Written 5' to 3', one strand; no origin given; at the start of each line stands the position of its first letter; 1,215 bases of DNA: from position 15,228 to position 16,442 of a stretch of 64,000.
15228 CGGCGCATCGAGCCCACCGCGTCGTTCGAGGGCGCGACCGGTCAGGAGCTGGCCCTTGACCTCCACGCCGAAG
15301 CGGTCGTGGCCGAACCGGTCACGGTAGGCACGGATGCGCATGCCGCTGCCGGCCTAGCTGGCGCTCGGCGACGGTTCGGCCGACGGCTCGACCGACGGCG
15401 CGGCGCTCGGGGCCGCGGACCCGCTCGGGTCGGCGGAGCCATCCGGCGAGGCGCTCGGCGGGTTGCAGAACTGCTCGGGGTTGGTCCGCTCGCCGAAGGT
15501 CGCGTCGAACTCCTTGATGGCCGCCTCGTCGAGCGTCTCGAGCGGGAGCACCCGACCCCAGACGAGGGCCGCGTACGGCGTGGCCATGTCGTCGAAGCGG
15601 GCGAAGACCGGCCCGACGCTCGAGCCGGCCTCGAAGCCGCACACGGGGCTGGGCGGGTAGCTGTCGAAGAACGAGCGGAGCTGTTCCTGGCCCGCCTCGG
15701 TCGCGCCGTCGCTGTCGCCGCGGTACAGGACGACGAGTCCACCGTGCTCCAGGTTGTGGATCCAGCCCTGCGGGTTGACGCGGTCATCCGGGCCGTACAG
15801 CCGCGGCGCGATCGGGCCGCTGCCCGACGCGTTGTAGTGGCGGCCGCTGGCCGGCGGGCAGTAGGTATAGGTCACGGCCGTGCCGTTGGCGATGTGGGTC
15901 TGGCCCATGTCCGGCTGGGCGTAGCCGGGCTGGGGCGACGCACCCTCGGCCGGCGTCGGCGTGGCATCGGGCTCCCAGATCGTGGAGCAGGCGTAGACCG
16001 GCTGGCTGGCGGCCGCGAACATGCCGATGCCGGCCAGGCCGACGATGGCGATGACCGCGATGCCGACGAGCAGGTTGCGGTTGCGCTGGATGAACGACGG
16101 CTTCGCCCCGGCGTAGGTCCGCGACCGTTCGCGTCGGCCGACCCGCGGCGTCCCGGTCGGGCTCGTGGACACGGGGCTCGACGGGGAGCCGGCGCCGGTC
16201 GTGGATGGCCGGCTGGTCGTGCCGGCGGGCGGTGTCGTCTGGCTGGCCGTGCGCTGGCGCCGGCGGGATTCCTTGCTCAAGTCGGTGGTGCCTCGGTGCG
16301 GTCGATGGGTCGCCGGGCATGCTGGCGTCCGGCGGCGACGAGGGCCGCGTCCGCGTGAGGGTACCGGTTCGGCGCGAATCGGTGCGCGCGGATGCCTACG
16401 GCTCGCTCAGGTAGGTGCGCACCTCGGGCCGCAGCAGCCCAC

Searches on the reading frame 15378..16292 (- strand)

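Call 34: search_protein_families(library=pfam, proteins=[window:15378-16292:-], max_evalue=0.01)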
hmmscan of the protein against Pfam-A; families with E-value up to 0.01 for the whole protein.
window:15378-16292:- (305 aa): 1 family
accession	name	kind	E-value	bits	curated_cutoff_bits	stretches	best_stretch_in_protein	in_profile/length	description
PF11303.13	DUF3105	-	7.9e-14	52.3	25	1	133-273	1-123/130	Protein of unknown function (DUF3105)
